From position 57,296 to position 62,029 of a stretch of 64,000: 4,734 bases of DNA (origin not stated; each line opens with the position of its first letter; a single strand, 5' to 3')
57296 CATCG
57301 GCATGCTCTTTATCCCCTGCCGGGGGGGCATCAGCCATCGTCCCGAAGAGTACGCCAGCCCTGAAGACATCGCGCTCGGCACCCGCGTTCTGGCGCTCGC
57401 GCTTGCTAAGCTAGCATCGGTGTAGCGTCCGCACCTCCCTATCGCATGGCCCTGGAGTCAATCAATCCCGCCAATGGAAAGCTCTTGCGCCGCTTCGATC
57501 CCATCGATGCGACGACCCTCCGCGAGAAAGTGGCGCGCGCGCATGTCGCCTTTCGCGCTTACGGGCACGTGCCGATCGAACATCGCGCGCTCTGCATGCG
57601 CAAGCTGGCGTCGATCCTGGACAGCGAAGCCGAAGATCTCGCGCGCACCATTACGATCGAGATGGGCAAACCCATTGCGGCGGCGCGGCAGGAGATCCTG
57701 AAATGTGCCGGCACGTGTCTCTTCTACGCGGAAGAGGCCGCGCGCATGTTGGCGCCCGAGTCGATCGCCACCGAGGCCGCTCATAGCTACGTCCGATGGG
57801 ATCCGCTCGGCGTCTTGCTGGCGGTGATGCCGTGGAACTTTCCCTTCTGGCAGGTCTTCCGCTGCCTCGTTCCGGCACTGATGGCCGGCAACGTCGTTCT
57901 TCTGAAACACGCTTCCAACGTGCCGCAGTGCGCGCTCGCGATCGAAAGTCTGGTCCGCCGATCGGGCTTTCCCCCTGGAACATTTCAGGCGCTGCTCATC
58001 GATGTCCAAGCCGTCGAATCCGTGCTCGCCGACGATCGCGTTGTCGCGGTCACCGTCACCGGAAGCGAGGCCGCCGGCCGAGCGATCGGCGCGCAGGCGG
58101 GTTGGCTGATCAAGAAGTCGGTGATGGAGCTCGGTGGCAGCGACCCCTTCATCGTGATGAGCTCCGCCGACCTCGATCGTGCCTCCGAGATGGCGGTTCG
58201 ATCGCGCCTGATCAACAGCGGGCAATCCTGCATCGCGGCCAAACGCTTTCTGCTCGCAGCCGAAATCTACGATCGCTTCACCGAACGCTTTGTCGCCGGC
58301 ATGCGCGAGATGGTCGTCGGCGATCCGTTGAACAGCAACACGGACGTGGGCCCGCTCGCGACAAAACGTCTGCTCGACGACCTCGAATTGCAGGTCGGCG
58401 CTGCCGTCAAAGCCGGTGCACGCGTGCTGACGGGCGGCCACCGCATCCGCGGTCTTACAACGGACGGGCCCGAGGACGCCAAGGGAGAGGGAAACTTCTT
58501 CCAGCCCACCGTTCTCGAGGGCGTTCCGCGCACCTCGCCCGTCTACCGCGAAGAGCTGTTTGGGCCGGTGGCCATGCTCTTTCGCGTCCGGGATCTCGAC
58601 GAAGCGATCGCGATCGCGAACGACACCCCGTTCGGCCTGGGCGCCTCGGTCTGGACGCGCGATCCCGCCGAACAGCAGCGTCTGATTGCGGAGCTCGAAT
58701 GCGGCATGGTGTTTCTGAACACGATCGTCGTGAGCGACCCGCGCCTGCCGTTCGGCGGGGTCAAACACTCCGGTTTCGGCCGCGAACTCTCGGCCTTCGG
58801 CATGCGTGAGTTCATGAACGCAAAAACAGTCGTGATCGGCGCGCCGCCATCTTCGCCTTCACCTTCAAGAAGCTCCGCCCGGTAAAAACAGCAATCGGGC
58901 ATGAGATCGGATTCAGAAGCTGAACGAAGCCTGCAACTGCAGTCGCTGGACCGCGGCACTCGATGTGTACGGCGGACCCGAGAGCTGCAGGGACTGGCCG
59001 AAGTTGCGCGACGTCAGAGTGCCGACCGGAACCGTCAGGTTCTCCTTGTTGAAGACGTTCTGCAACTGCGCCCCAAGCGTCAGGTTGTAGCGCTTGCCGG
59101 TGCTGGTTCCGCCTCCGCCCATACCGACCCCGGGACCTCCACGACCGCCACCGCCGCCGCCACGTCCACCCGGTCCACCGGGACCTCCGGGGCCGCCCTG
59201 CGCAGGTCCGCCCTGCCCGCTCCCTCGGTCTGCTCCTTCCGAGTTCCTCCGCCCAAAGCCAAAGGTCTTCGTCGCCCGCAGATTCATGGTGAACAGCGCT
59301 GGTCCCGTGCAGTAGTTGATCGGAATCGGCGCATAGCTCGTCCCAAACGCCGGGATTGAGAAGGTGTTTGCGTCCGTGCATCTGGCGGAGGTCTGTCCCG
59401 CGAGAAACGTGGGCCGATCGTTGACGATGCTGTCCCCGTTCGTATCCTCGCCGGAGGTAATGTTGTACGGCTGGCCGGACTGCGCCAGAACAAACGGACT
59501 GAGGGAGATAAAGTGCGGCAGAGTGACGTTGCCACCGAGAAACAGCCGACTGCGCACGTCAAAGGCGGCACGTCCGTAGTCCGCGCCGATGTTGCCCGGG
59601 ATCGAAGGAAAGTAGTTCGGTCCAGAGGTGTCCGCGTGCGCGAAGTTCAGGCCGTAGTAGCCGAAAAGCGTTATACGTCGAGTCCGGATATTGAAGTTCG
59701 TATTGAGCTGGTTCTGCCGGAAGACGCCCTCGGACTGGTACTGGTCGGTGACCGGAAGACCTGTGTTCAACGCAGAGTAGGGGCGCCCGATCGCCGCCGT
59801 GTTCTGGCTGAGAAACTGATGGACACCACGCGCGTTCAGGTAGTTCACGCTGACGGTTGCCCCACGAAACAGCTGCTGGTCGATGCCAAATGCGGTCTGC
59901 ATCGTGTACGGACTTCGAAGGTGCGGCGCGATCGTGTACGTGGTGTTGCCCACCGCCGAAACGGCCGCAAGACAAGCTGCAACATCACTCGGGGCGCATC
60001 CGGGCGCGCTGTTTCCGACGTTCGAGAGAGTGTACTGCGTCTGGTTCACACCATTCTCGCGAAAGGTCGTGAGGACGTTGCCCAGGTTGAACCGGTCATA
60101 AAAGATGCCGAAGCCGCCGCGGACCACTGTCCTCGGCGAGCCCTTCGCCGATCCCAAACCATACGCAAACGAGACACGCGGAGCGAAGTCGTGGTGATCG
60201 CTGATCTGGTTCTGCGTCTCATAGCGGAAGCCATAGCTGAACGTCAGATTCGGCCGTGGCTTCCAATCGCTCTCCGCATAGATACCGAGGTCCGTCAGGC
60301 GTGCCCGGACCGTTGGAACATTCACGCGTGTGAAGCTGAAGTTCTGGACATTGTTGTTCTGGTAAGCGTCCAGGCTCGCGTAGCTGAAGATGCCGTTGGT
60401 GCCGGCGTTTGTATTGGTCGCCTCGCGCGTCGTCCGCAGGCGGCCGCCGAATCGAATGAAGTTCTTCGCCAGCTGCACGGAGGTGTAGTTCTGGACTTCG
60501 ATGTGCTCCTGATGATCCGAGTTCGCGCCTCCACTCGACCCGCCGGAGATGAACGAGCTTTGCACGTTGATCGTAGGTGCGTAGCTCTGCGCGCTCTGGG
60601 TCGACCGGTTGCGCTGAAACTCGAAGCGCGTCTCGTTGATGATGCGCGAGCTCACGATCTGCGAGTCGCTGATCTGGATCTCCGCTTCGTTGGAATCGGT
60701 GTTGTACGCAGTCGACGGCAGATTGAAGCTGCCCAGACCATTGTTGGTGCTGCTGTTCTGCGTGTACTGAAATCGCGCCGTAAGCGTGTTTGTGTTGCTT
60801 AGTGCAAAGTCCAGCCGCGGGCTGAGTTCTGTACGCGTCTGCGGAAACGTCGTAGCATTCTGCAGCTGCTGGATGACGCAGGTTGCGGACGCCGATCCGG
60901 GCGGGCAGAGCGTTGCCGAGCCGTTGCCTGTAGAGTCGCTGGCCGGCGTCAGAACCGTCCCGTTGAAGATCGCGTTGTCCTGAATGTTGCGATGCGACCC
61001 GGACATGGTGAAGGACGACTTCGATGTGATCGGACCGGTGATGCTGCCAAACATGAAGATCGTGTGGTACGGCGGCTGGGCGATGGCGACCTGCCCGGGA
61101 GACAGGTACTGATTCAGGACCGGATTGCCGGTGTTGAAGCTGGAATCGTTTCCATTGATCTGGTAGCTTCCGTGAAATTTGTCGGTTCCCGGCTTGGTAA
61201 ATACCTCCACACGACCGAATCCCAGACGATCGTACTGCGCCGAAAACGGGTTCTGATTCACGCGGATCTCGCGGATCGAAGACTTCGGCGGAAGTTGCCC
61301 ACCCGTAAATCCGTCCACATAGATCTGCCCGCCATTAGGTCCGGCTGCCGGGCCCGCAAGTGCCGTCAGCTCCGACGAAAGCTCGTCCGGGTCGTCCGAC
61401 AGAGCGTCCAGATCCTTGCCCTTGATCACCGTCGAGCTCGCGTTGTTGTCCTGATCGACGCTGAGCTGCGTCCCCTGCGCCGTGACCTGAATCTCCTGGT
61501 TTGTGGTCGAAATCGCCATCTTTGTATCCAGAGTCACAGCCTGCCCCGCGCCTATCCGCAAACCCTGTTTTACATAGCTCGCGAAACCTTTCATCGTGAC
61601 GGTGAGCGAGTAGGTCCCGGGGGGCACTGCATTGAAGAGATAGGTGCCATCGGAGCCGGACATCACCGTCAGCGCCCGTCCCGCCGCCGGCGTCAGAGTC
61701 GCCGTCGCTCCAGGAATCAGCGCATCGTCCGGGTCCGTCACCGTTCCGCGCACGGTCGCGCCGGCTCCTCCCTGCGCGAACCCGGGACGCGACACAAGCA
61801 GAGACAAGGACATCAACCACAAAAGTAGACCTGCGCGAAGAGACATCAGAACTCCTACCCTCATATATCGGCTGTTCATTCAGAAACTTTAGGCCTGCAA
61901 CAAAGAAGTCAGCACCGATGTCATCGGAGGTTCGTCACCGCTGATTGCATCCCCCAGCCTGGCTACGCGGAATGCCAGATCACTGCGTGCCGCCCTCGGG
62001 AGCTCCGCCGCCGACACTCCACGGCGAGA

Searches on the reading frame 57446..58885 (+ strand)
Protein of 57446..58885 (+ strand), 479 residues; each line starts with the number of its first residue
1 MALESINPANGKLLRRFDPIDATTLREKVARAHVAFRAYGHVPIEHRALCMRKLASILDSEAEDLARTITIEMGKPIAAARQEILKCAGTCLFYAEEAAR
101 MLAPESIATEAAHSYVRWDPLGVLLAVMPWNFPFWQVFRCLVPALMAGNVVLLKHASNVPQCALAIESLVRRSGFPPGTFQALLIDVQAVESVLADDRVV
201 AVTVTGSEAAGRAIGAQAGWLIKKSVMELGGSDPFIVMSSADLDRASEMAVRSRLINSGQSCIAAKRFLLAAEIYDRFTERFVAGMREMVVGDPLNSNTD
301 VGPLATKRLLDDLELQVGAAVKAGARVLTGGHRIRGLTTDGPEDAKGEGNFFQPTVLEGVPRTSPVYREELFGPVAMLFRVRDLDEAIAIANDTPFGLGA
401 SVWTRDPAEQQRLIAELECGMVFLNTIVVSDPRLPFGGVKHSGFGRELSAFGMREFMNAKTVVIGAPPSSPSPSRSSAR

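Call 7: search_protein_families(library=ncbifam, proteins=[window:57446-58885:+])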
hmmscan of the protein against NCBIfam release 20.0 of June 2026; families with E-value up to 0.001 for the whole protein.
window:57446-58885:+ (479 aa): 43 families (the best 25 are shown)
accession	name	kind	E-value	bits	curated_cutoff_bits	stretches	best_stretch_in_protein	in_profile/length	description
NF006915.0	PRK09406.1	equivalog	1.3e-184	614.3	730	1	1-465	1-457/457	NADP-dependent succinic semialdehyde dehydrogenase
NF042989.1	AldDh_AldH_Clos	equivalog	7.1e-161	536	800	1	1-462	1-455/458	aldehyde dehydrogenase AldH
NF010575.0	PRK13968.1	equivalog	2.2e-138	462.2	855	1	5-462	11-457/462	succinate-semialdehyde dehydrogenase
TIGR01780.1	SSADH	subfamily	1.8e-106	356.7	646.35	1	6-460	2-448/448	succinate-semialdehyde dehydrogenase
NF010000.0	PRK13473.1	subfamily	7.7e-97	324.9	615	1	6-464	22-472/475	aminobutyraldehyde dehydrogenase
NF006916.0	PRK09407.1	equivalog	8.4e-96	321.6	521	1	5-463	38-491/526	succinic semialdehyde dehydrogenase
NF008415.0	PRK11241.1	equivalog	4.1e-94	316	828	1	4-465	29-481/482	NADP-dependent succinate-semialdehyde dehydrogenase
TIGR02299.1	HpaE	equivalog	6.4e-92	308.6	638.35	1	3-465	18-477/488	5-carboxymethyl-2-hydroxymuconate semialdehyde dehydrogenase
NF047626.1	SulfactDhSafD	equivalog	9.5e-90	301.8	700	1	5-464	5-454/454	sulfoacetaldehyde dehydrogenase SafD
NF040648.1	lactal_redase_Meth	equivalog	1.8e-89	300.9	650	1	4-464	14-462/463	lactaldehyde dehydrogenase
NF009725.0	PRK13252.1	equivalog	1.6e-86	290.7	593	1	3-465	24-480/488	betaine-aldehyde dehydrogenase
TIGR01804.1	BADH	equivalog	6.5e-86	288.7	668.6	1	3-460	15-467/467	betaine-aldehyde dehydrogenase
NF042993.1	AlphKGSA_gudD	equivalog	6.6e-81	272.5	770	1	4-464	22-480/481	alpha-ketoglutaric semialdehyde dehydrogenase GucD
NF040869.1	G3PDH_Arch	equivalog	1.1e-79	268.4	780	1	16-464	48-491/502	NADP-dependent glyceraldehyde-3-phosphate dehydrogenase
NF007497.0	PRK10090.1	equivalog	2.5e-78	264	500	1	3-463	24-476/480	aldehyde dehydrogenase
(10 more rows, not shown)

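Call 8: search_protein_families(library=pfam, proteins=[window:57446-58885:+])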
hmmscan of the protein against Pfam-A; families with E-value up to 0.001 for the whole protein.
window:57446-58885:+ (479 aa): 1 family
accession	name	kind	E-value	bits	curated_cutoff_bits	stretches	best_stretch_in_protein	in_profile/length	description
PF00171.27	Aldedh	-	3.1e-134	448.4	23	1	3-462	9-461/461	Aldehyde dehydrogenase family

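Call 58: search_solved_structures(query=window:57446-58885:+, max_evalue=1e-80)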
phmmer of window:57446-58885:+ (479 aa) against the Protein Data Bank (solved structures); distinct sequences matched with E-value up to 1e-80: 13.
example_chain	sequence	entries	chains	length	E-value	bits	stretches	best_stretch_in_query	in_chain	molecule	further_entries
4it9_A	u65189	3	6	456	1.3e-146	492.3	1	1-463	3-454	Succinate-semialdehyde dehydrogenase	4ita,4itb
3vz1_A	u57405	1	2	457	1.3e-146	492.3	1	1-463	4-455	Succinate-semialdehyde dehydrogenase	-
3vz2_A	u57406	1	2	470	4.3e-146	490.6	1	1-463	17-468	Succinate-semialdehyde dehydrogenase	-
3vz3_A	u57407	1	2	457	2.8e-145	487.9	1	1-463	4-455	Succinate-semialdehyde dehydrogenase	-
3efv_A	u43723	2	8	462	1e-118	400.4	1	5-462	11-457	Putative succinate-semialdehyde dehydrogenase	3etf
8qmq_A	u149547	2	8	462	2.3e-117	395.9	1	5-462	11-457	Succinate semialdehyde dehydrogenase [NAD(P)+] Sad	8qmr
8qms_A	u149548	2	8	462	2.4e-117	395.8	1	5-462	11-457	Succinate semialdehyde dehydrogenase [NAD(P)+] Sad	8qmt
3vz0_A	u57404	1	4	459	6.4e-104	351.6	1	4-465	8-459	Putative NAD-dependent aldehyde dehydrogenase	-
4ogd_A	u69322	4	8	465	6.2e-94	318.7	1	1-464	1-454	Succinate-semialdehyde dehydrogenase | Succinic semialdehyde dehydrogenase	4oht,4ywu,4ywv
3ros_A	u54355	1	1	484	2.8e-90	306.6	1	4-463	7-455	NAD-dependent aldehyde dehydrogenase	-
3jz4_A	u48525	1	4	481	3.6e-87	296.4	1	2-465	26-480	Succinate-semialdehyde dehydrogenase [NADP+]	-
8s33_A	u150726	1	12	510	2.2e-82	280.6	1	6-465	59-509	Succinate-semialdehyde dehydrogenase [NAD(P)+]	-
4v6h_A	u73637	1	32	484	5.2e-82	279.4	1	4-462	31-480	Succinate-semialdehyde dehydrogenase (NADP+)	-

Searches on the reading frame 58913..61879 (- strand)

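Call 11: search_protein_families(library=ncbifam, proteins=[window:58913-61879:-])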
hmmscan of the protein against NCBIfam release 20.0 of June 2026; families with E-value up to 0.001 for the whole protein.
window:58913-61879:- (988 aa): 0 families

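Call 57: search_protein_families(library=pfam, proteins=[window:58913-61879:-], max_evalue=0.01)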
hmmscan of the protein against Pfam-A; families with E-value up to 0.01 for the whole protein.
window:58913-61879:- (988 aa): 6 families
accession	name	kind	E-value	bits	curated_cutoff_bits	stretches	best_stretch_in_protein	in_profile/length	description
PF25183.1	OMP_b-brl_4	-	9.7e-54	183.5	30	2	560-877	433-792/838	Outer membrane beta barrel domain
PF13620.12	CarboxypepD_reg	-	1.1e-18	67.7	32.3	1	42-121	1-81/82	Carboxypeptidase regulatory-like domain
PF13715.12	CarbopepD_reg_2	-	1.2e-05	25.7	32.2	1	43-125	1-80/88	CarboxypepD_reg-like domain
PF17210.9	SdrD_B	-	0.00011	22.8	29.7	1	47-142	16-109/112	SdrD B-like domain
PF14686.12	fn3_3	-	0.0021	18.2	24.4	1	76-117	33-75/75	Polysaccharide lyase family 4, domain II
PF08308.17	PEGA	-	0.0061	16.9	20.8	0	85-120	32-66/71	PEGA domain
